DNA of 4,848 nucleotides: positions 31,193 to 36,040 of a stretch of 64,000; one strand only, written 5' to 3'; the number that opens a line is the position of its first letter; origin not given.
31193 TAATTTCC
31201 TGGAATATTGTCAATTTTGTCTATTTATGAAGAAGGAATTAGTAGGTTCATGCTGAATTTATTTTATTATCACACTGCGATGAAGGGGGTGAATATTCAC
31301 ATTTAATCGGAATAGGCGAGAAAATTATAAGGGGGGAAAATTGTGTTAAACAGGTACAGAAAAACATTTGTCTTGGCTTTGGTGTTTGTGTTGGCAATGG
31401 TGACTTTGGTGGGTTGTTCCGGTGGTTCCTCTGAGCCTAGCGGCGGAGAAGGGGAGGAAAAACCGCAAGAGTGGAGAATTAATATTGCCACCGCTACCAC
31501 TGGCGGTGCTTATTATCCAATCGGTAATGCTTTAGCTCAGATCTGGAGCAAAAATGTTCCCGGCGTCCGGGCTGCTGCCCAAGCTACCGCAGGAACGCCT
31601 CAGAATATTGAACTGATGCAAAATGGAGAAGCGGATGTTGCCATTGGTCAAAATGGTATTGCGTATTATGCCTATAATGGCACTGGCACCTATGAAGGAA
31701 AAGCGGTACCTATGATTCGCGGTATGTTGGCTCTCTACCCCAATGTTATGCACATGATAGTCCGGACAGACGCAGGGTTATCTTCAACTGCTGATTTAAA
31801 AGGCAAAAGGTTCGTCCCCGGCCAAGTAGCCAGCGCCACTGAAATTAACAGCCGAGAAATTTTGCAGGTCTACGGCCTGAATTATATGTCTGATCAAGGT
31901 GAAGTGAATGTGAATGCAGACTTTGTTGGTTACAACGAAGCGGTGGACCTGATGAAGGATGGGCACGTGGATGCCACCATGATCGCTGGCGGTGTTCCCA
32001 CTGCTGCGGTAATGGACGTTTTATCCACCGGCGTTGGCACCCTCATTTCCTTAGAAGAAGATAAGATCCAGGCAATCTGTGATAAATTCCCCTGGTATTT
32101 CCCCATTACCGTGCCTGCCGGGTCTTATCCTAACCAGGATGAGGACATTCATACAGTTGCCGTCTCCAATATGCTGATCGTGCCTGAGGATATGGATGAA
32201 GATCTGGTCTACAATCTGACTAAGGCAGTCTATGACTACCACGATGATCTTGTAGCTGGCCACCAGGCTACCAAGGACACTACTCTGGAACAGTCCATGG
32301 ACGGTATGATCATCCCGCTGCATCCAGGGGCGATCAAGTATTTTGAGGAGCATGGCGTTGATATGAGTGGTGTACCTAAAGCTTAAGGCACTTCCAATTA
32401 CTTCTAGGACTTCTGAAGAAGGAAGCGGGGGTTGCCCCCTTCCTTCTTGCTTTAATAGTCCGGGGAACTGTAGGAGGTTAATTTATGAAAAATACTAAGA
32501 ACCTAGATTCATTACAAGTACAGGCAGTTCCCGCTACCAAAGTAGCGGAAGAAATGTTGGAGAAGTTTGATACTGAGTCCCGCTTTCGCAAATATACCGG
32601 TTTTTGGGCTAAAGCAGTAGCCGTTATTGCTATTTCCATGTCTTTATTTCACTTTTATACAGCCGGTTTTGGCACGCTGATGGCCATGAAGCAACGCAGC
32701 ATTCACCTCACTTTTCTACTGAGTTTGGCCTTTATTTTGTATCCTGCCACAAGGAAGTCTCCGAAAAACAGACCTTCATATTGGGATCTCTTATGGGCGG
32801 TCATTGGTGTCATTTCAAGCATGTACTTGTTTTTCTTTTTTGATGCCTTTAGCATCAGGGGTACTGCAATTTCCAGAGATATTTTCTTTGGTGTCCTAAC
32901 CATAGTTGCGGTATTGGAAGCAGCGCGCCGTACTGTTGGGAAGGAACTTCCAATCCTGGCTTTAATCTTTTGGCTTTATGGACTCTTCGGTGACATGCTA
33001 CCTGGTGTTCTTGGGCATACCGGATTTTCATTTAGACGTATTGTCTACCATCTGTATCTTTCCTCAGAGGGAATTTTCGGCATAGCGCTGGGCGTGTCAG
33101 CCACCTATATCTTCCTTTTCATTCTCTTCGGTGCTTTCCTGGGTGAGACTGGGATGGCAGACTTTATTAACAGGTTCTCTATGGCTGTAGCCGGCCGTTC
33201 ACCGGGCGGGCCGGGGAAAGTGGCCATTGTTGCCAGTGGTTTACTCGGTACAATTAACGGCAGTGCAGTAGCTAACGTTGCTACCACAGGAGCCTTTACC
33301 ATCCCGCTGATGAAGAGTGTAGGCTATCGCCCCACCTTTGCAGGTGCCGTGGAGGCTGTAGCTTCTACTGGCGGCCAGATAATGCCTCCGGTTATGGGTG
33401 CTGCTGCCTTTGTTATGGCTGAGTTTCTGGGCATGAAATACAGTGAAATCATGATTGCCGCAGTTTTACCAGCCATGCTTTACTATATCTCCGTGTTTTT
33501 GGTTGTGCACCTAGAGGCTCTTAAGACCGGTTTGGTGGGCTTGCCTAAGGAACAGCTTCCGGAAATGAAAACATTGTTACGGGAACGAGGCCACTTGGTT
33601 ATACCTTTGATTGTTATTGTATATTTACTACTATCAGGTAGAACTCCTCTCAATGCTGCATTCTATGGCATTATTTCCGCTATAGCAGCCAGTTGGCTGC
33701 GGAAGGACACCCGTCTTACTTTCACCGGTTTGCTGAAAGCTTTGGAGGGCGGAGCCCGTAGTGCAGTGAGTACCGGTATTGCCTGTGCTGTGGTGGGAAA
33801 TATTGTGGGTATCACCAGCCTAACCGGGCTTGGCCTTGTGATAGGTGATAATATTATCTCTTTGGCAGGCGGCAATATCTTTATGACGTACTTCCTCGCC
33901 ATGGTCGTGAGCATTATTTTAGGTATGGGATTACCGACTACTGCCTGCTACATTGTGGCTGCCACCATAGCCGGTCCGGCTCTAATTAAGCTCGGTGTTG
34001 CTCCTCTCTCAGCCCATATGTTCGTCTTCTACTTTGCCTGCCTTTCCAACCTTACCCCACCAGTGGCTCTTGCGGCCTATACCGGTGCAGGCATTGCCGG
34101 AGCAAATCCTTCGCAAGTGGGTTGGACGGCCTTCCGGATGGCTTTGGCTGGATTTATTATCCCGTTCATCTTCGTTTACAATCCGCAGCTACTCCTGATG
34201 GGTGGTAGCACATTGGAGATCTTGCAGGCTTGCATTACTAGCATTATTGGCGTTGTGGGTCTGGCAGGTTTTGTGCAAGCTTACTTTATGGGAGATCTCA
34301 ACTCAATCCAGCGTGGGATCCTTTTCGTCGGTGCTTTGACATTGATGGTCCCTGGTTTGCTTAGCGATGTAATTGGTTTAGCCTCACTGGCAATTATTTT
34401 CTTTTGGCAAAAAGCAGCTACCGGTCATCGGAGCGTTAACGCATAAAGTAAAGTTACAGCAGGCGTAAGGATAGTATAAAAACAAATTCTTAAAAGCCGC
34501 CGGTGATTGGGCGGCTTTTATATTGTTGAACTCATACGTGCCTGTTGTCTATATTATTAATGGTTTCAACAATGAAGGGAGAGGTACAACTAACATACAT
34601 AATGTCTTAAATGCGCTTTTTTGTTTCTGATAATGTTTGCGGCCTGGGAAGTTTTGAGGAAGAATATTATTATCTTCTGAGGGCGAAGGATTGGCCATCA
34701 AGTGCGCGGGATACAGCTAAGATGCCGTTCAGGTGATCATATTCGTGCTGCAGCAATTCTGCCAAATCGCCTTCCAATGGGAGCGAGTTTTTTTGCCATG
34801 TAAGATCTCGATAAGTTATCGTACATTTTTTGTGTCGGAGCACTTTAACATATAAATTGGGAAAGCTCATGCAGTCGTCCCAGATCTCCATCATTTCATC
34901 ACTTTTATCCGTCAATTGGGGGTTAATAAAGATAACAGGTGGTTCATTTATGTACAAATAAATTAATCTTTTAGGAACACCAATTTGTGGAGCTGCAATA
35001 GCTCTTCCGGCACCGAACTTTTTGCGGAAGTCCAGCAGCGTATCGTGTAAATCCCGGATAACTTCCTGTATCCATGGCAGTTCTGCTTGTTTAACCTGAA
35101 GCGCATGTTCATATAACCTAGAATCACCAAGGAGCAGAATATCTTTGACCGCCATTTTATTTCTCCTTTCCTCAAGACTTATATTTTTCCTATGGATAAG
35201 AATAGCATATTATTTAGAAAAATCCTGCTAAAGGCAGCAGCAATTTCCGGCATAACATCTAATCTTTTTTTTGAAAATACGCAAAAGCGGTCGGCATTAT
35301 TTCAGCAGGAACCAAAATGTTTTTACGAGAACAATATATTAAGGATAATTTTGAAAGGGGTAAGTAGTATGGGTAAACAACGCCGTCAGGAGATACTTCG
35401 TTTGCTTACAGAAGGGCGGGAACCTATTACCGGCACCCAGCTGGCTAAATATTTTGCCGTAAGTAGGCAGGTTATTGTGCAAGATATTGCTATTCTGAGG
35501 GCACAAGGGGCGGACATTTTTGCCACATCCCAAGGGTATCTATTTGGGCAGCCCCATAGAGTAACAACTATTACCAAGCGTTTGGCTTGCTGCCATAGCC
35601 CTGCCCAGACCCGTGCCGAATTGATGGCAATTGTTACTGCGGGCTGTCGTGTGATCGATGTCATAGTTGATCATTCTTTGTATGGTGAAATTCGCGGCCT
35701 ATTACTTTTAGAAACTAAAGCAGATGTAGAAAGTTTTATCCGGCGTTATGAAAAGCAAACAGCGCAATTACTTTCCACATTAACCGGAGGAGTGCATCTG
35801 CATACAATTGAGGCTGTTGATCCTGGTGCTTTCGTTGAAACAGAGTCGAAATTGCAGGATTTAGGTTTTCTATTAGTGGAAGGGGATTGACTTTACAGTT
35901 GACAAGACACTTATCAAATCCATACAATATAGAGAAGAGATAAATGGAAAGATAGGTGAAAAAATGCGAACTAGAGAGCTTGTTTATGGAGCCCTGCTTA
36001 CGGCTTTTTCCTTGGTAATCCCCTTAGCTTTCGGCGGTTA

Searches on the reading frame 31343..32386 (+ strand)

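Call 22: search_protein_families(library=pfam, proteins=[window:31343-32386:+], max_evalue=0.001)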
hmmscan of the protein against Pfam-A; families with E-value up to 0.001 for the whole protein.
window:31343-32386:+ (347 aa): 3 families
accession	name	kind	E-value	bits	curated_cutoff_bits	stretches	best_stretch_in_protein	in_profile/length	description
PF16868.10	NMT1_3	-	2e-90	303.7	27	1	48-338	1-289/289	NMT1-like family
PF12974.12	Phosphonate-bd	-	2.8e-09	37.2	27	1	63-166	18-117/242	ABC transporter, phosphonate, periplasmic substrate-binding protein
PF09084.16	NMT1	-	1.5e-05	25.4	20.5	1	97-213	36-145/216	NMT1/THI5 like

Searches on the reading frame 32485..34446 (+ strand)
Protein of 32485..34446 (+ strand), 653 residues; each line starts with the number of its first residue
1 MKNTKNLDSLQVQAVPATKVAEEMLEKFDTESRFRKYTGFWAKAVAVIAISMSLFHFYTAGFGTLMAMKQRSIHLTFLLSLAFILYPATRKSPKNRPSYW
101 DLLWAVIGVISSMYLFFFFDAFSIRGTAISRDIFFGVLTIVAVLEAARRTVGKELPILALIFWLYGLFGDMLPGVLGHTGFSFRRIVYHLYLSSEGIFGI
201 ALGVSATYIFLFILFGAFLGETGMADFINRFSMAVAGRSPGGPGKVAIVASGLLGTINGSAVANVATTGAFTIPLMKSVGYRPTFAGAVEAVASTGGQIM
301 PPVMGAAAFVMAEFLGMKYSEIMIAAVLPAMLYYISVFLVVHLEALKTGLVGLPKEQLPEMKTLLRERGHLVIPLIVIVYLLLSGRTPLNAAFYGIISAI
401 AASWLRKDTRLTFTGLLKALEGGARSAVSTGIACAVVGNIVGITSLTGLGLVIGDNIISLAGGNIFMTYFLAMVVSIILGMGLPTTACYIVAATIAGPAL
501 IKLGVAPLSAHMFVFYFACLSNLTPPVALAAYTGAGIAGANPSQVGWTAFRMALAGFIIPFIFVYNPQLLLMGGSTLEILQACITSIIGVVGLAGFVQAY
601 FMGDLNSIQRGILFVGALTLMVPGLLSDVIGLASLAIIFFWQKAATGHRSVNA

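Call 22: search_protein_families(library=pfam, proteins=[window:32485-34446:+], max_evalue=0.001)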
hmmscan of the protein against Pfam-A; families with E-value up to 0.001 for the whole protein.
window:32485-34446:+ (653 aa): 1 family
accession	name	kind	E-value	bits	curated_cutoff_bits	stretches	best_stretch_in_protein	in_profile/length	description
PF06808.19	DctM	-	1.6e-90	304.3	23.8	1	139-572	2-407/413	Tripartite ATP-independent periplasmic transporter, DctM component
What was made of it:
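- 31343..34446 (+): TAXI-type TRAP transporter: NMT1_3 binding protein (31343-32386) and fused DctQM permease (32485-34446). call 22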

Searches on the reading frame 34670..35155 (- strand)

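Call 22: search_protein_families(library=pfam, proteins=[window:34670-35155:-], max_evalue=0.001)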
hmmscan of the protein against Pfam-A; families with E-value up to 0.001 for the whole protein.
window:34670-35155:- (161 aa): 1 family
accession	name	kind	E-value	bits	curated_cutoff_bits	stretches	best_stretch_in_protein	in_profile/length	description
PF01327.26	Pep_deformylase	-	5.1e-38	130.6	22.8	1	4-151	2-150/156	Polypeptide deformylase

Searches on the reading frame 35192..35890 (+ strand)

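Call 22: search_protein_families(library=pfam, proteins=[window:35192-35890:+], max_evalue=0.001)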
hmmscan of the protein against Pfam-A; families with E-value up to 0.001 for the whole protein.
window:35192-35890:+ (232 aa): 2 families
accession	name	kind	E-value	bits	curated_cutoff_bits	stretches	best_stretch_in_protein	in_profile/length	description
PF02829.19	3H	-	3.6e-28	98.1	25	1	132-227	2-97/97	3H domain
PF08279.18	HTH_11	-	2.7e-16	59.6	25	1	64-116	1-54/55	HTH domain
